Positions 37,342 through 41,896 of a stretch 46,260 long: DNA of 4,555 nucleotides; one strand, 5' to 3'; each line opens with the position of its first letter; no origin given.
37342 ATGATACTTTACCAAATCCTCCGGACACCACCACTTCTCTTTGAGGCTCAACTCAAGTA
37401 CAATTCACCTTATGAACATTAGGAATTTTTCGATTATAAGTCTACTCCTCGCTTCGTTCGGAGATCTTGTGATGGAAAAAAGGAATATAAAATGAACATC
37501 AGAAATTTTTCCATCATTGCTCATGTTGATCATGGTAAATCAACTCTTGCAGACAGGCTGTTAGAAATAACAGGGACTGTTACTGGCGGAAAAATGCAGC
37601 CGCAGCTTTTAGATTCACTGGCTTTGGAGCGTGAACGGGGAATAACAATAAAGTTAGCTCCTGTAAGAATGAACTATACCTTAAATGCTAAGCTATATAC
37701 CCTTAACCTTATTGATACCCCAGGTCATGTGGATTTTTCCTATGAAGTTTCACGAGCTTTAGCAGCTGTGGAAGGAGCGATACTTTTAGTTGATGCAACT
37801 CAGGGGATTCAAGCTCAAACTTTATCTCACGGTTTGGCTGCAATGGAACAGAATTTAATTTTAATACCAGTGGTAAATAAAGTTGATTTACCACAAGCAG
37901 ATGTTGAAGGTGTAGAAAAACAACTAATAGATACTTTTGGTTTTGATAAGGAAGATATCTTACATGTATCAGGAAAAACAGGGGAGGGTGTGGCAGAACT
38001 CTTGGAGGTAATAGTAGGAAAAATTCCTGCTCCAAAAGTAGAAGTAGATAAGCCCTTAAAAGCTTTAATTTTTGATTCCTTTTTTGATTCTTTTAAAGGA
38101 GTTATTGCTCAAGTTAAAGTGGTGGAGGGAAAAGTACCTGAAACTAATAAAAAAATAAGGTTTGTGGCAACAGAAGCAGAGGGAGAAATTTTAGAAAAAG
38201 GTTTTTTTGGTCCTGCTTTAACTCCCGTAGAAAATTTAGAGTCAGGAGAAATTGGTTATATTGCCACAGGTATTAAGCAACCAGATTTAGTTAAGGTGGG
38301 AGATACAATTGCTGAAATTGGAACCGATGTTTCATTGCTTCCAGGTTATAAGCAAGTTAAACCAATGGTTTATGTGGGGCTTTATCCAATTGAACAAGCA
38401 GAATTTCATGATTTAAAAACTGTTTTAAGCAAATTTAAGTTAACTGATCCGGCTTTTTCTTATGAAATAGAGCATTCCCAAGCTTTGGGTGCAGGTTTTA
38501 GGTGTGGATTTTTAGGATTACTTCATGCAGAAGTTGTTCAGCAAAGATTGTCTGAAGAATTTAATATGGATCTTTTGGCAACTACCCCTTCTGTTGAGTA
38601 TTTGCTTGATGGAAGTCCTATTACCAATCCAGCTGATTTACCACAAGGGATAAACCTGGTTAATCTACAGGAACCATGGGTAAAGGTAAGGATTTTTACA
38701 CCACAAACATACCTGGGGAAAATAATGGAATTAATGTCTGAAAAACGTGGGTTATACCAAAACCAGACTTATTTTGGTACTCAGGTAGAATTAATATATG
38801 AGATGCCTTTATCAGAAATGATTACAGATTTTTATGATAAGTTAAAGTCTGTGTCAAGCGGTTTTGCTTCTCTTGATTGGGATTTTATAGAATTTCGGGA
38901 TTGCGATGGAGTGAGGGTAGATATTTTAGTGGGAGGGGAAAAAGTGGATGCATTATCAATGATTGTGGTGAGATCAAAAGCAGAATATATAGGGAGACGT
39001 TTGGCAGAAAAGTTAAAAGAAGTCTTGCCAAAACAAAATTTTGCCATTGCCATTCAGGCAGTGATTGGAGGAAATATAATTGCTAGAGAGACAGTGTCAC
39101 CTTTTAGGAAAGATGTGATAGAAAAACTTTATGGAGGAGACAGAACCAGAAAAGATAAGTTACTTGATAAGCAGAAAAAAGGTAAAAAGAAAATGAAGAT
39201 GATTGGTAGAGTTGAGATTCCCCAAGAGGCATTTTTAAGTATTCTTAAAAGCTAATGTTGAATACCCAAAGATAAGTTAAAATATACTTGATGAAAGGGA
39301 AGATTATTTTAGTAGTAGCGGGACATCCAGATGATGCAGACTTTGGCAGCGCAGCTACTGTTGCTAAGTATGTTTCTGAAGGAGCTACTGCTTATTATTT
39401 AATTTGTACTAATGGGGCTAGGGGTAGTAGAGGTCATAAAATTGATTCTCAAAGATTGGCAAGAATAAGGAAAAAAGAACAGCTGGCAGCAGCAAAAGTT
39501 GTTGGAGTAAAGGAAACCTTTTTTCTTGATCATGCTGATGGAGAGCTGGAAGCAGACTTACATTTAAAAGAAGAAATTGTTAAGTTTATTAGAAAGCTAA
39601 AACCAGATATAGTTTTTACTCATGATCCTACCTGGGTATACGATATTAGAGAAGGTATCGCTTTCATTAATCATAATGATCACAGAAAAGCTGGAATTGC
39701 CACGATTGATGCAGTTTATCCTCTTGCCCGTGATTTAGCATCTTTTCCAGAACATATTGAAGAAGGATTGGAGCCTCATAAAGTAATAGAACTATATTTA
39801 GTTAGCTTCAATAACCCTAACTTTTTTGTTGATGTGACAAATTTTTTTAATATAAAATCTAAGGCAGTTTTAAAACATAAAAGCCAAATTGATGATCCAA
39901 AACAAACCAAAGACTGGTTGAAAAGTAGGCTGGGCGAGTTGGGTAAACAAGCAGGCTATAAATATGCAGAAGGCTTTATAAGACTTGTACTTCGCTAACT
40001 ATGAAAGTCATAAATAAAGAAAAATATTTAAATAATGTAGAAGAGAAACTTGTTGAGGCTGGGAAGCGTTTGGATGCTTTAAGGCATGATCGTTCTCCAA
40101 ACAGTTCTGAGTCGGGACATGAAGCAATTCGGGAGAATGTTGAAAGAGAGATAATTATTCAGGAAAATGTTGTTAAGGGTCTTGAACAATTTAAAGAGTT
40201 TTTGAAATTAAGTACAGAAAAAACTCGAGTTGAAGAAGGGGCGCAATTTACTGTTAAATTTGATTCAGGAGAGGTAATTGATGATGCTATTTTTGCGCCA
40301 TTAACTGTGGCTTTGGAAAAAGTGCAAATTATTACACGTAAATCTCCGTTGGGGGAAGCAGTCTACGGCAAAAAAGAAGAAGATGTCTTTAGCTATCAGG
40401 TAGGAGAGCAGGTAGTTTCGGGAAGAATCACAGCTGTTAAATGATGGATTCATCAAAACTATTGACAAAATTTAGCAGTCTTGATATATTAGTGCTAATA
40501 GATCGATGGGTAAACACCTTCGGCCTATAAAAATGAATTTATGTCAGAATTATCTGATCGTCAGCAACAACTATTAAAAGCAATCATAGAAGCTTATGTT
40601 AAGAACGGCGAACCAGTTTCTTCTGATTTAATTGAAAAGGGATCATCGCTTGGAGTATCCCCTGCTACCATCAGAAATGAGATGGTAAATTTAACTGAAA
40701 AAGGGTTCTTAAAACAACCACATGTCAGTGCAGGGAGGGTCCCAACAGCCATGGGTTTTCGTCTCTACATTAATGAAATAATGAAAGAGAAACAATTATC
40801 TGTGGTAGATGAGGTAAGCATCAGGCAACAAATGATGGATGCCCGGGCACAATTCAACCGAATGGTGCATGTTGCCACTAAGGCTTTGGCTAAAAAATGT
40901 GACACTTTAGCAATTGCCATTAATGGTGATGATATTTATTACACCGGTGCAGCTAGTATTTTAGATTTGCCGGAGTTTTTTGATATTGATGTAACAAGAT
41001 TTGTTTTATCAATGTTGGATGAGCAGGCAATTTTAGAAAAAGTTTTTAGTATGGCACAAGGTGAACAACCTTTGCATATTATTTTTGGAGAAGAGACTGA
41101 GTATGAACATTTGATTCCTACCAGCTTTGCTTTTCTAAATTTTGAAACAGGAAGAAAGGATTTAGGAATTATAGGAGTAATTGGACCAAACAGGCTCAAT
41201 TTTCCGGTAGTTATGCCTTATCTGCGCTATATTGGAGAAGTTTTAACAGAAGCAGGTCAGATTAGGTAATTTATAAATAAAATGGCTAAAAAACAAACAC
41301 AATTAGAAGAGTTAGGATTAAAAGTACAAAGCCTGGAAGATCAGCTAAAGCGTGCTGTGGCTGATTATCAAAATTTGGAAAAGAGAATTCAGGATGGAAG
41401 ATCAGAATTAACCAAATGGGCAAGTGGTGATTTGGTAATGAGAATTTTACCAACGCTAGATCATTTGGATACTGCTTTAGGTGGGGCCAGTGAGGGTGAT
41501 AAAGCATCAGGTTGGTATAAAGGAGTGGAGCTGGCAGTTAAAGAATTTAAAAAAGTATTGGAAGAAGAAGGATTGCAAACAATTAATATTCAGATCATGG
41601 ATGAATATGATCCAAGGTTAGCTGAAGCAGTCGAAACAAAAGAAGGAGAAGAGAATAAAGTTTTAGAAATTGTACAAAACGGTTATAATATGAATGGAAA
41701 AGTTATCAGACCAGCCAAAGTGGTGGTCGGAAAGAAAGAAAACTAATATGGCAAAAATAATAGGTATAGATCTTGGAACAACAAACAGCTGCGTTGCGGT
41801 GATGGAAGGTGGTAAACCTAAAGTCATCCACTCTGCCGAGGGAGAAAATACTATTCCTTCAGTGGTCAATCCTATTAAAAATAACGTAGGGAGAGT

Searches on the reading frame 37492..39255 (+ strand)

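Call 77: search_protein_families(library=pfam, proteins=[window:37492-39255:+], max_evalue=0.00001)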
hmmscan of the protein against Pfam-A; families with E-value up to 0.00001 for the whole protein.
window:37492-39255:+ (587 aa): 3 families
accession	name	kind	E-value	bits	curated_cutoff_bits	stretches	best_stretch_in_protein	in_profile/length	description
PF00009.33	GTP_EFTU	-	1.2e-52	178.7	26.5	1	2-179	2-187/188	Elongation factor Tu GTP binding domain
PF06421.17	LepA_C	-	8.5e-45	151.7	29.7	1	481-586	2-107/107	GTP-binding protein LepA C-terminus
PF00679.30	EFG_C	-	1.2e-20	73.8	27.9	1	392-477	2-87/89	Elongation factor G C-terminus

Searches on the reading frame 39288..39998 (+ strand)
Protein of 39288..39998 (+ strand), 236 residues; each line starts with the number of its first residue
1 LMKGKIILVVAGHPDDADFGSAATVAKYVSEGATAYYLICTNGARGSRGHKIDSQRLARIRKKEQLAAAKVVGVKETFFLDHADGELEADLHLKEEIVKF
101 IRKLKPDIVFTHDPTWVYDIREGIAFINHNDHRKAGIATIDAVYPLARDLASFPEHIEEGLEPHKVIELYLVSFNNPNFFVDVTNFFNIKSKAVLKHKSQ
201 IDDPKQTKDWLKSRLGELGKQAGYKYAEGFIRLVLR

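Call 79: search_protein_families(library=pfam, proteins=[window:39288-39998:+], max_evalue=0.001)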
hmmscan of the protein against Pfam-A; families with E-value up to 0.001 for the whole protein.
window:39288-39998:+ (236 aa): 1 family
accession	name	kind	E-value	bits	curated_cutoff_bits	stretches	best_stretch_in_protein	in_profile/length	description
PF02585.22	PIG-L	-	9.1e-28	97.8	28.2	1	8-142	1-128/129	GlcNAc-PI de-N-acetylase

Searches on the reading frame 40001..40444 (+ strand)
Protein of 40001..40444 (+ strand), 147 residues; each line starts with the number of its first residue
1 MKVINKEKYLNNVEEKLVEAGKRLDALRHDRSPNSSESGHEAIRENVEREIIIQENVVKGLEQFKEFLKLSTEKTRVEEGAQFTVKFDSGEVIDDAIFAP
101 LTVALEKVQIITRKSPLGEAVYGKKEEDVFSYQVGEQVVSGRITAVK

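Call 79: search_protein_families(library=pfam, proteins=[window:40001-40444:+], max_evalue=0.001)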
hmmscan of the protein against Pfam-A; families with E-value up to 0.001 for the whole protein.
window:40001-40444:+ (147 aa): 1 family
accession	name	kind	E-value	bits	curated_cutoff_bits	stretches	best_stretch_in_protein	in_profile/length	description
PF01272.25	GreA_GreB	-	8.5e-06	26.1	26.9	1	74-147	3-76/77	Transcription elongation factor, GreA/GreB, C-term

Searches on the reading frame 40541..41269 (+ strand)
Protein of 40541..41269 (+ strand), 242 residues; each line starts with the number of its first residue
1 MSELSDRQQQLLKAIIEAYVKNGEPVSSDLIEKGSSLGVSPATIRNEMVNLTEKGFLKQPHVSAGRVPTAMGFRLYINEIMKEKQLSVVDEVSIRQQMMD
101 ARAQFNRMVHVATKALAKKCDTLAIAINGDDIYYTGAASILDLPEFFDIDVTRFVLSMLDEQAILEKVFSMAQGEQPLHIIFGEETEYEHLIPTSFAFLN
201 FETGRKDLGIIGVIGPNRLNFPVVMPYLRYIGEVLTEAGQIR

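Call 79: search_protein_families(library=pfam, proteins=[window:40541-41269:+], max_evalue=0.001)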
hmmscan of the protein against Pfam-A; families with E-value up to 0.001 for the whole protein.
window:40541-41269:+ (242 aa): 4 families
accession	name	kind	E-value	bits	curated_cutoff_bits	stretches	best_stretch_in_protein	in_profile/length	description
PF01628.27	HrcA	-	5.3e-18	66.2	22.2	1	73-225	74-215/215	HrcA protein C terminal domain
PF03444.21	HrcA_DNA-bdg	-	0.00021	21.3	21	1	3-69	1-66/79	Winged helix-turn-helix transcription repressor, HrcA DNA-binding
PF08220.18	HTH_DeoR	-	0.00063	19.9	21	0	36-61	23-48/57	DeoR-like helix-turn-helix domain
PF01726.22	LexA_DNA_bind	-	0.0009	19.4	23.7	0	1-58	1-57/65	LexA DNA binding domain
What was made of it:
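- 40541..41269 (+): hrcA (short, 242 aa), first gene of hrcA-grpE-dnaK-methyltransferase-dnaJ. Presumed repressor of the groESL promoter. Pfam HrcA E 5.3e-18 and HrcA_DNA-bdg E 2e-4 (call 79).
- On HrcA/CIRCE heat-shock regulon: Window 40541-41269: PF01628 E 5.3e-18, PF03444 E 2e-4 (call 79).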

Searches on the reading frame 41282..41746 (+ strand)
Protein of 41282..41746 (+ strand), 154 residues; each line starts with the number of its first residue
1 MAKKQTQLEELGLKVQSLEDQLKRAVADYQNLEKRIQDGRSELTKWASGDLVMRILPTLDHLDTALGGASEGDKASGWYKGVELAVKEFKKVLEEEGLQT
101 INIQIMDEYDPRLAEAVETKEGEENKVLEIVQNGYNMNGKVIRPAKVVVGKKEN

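Call 79: search_protein_families(library=pfam, proteins=[window:41282-41746:+], max_evalue=0.001)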
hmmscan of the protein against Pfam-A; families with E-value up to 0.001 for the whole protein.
window:41282-41746:+ (154 aa): 1 family
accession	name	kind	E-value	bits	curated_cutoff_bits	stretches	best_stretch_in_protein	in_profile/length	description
PF01025.24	GrpE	-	1.5e-36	126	25.8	1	3-151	15-165/165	GrpE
